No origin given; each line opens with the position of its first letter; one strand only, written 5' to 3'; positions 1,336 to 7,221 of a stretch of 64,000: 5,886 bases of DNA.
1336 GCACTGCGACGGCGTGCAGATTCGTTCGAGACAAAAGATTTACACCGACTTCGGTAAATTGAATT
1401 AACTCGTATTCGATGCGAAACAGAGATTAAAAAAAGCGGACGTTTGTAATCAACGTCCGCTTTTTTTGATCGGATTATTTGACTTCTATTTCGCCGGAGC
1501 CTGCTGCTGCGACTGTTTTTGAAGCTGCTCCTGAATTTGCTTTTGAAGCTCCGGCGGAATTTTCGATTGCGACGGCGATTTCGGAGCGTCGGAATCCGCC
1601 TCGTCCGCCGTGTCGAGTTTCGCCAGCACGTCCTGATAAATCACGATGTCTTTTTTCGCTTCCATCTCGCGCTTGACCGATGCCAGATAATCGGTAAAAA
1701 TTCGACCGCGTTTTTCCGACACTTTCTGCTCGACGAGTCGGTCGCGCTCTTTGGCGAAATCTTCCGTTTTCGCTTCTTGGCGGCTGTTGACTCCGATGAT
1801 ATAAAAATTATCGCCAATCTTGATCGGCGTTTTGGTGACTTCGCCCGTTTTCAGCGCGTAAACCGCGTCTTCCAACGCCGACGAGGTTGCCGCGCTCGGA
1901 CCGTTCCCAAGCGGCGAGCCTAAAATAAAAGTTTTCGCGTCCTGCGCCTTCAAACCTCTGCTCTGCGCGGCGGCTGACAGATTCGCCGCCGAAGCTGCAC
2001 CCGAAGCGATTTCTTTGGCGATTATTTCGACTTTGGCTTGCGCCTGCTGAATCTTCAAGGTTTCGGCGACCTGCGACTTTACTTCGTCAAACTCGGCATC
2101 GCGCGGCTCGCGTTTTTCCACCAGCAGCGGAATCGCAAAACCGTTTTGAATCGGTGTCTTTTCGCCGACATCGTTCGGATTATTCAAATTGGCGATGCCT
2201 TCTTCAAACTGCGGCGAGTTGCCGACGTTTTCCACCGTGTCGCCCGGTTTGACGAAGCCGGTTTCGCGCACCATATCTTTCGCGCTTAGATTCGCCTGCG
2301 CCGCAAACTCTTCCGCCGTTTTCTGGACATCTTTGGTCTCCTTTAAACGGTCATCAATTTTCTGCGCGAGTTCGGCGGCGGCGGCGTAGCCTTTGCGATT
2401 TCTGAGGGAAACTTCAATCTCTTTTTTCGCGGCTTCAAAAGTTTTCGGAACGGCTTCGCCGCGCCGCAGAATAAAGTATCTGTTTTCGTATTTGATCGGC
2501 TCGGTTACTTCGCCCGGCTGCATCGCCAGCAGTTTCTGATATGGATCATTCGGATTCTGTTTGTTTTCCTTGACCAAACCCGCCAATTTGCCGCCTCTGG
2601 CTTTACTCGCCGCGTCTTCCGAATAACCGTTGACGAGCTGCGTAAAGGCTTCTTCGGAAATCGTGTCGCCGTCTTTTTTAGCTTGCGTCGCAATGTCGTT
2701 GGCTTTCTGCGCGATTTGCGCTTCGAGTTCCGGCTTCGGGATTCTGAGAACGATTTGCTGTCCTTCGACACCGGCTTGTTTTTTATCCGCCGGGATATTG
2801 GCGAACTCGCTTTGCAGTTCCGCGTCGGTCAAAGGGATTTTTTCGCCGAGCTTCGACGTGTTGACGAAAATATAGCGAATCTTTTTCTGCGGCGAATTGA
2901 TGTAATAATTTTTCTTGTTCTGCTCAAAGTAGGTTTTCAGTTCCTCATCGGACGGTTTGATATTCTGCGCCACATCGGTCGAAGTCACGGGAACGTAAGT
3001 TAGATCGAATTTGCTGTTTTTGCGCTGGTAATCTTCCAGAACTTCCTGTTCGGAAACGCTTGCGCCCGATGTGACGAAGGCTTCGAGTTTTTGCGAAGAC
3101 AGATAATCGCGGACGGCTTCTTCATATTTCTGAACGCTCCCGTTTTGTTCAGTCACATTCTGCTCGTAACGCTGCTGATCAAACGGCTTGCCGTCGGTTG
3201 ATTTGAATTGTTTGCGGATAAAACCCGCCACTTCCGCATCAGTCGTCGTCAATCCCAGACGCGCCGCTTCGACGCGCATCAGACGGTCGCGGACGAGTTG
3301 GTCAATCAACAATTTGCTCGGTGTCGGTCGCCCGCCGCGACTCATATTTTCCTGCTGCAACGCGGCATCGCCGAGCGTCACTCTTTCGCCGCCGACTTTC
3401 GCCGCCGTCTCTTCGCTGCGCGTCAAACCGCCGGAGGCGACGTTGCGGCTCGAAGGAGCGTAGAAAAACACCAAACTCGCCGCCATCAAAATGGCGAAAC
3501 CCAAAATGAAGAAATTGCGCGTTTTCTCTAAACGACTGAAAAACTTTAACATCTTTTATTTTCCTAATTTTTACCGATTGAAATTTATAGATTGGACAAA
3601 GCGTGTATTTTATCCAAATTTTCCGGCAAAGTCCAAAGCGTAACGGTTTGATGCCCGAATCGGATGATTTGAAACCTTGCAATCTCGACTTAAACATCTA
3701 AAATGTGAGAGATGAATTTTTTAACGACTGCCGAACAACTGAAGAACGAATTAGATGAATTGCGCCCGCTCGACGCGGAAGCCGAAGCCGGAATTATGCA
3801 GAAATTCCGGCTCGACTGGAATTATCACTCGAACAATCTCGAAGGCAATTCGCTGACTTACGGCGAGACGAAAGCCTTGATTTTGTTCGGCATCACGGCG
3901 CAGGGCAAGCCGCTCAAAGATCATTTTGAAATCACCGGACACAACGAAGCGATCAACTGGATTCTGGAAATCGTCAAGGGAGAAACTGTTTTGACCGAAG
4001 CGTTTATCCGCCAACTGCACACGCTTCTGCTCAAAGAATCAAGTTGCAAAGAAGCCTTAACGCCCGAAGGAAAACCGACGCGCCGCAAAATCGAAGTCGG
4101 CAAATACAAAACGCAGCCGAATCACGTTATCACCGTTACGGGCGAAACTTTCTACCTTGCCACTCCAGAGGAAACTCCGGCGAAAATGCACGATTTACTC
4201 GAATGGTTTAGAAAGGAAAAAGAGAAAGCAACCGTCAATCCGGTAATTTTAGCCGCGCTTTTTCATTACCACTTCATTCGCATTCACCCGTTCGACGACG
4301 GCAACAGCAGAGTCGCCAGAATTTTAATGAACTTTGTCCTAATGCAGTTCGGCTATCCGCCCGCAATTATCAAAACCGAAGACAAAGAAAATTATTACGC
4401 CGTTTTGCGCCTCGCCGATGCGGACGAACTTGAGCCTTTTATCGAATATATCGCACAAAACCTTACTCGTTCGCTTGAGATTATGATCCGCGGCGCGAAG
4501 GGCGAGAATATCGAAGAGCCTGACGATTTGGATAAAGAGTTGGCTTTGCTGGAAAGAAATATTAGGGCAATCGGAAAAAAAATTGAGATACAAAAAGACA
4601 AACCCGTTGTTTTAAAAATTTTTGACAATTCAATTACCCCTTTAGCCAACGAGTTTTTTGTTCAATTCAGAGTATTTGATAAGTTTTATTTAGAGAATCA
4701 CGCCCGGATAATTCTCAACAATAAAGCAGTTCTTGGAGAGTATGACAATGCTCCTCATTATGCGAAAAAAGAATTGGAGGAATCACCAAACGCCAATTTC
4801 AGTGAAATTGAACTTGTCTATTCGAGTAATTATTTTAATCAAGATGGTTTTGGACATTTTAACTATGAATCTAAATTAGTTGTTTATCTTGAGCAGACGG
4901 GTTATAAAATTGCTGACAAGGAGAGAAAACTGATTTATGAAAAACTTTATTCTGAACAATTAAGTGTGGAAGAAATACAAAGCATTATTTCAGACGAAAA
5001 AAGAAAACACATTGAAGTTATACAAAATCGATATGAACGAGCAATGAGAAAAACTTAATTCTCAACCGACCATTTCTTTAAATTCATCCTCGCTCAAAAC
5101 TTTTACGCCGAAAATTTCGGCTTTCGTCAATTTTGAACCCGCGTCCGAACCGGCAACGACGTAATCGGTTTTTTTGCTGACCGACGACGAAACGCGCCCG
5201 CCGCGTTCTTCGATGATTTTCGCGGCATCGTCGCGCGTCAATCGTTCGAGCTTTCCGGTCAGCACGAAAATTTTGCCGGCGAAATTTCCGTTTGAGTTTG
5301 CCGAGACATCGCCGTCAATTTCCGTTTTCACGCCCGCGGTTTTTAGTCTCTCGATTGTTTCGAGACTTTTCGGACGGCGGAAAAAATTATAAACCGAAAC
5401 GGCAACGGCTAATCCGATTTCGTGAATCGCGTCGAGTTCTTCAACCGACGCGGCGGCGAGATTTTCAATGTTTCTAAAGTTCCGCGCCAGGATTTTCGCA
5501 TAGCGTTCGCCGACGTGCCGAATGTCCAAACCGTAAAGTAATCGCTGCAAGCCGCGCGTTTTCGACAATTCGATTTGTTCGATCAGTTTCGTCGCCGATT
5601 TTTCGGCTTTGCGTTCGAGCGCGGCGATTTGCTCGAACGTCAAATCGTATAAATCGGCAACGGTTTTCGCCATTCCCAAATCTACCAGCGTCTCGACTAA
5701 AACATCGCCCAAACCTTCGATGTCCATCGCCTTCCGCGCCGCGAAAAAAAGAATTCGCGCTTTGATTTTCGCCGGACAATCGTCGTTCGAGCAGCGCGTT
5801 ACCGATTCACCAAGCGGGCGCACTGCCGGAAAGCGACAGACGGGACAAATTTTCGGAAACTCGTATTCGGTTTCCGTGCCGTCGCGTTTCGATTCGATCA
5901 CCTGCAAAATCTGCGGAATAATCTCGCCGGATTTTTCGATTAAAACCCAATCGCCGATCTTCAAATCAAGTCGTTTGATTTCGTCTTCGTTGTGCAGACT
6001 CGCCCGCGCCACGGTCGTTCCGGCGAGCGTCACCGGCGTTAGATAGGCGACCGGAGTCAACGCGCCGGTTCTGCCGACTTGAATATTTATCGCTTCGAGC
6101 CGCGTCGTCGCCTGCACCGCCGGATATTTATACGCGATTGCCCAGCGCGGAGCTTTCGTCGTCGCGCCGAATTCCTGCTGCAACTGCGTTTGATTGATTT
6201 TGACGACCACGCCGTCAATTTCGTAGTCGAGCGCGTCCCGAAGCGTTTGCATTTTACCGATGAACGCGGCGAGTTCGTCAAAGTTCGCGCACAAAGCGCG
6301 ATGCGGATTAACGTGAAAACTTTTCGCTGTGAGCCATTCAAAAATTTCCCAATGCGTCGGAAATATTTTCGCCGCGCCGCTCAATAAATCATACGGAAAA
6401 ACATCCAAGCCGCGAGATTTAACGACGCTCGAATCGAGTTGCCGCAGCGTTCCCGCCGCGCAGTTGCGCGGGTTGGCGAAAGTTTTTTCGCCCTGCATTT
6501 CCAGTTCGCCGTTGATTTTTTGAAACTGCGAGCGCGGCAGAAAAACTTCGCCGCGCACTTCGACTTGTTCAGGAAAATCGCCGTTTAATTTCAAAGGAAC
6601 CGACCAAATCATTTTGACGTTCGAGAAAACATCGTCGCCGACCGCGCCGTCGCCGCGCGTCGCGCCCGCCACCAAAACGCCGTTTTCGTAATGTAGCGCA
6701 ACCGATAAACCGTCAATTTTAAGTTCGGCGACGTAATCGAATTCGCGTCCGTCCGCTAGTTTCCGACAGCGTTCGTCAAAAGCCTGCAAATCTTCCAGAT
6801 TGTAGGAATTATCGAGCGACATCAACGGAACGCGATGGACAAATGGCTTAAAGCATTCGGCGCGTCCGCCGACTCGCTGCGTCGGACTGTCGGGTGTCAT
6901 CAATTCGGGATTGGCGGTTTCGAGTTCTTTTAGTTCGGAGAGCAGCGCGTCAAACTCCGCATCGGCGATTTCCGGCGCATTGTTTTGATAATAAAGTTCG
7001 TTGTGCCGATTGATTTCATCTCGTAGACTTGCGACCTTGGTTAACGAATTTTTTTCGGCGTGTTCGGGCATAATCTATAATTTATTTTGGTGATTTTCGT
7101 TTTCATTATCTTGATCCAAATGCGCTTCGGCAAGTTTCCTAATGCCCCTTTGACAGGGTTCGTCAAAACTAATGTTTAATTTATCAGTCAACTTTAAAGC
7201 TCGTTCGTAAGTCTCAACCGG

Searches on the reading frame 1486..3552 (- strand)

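Call 63: search_protein_families(library=pfam, proteins=[window:1486-3552:-], max_evalue=0.0001)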
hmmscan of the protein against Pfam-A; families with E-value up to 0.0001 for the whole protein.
window:1486-3552:- (688 aa): 5 families
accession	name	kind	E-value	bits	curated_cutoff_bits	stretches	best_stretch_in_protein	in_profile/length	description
PF13145.12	Rotamase_2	-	2.6e-16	61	27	2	281-377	32-121/121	PPIC-type PPIASE domain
PF00639.27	Rotamase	-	1.2e-14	55.4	21.7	1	274-363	12-94/97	PPIC-type PPIASE domain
PF13624.11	SurA_N_3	-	8.6e-14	52.1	27.2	1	1-156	1-161/162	SurA-like N-terminal domain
PF13623.11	SurA_N_2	-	1.5e-07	31.8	28.5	1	11-131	4-143/145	SurA-like N-terminal domain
PF13616.12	Rotamase_3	-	8.8e-06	26.7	22.5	1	265-362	19-110/116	PPIC-type PPIASE domain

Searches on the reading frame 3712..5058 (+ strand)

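Call 63: search_protein_families(library=pfam, proteins=[window:3712-5058:+], max_evalue=0.0001)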
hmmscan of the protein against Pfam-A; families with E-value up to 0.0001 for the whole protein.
window:3712-5058:+ (448 aa): 1 family
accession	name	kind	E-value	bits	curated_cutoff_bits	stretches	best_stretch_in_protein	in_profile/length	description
PF02661.23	Fic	-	1.2e-19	71.4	24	1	94-210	2-93/93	Fic/DOC family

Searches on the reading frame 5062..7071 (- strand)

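Call 63: search_protein_families(library=pfam, proteins=[window:5062-7071:-], max_evalue=0.0001)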
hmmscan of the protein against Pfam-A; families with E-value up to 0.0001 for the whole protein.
window:5062-7071:- (669 aa): 7 families
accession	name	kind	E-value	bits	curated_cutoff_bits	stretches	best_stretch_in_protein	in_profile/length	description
PF01653.23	DNA_ligase_aden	-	1.1e-90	304.1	27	1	74-318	4-252/253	NAD-dependent DNA ligase adenylation domain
PF03120.22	DNA_ligase_OB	-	9e-35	118.8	32.9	1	322-399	1-78/79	NAD-dependent DNA ligase OB-fold domain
PF12826.13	HHH_2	-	9.6e-22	77.4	27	1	510-573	1-64/64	Helix-hairpin-helix motif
PF00533.33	BRCT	-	2.3e-15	57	21.3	1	596-667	5-77/78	BRCA1 C Terminus (BRCT) domain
PF14520.12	HHH_5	-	1.3e-11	45.2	27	1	515-564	5-55/57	Helix-hairpin-helix domain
PF22745.1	Nlig-Ia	-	2.5e-07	31.7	27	1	13-59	6-52/92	DNA ligase-like, N-terminal NAD+-binding domain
PF03119.21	DNA_ligase_ZBD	-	3.4e-07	30.5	25.8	1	409-434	2-27/27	NAD-dependent DNA ligase C4 zinc finger domain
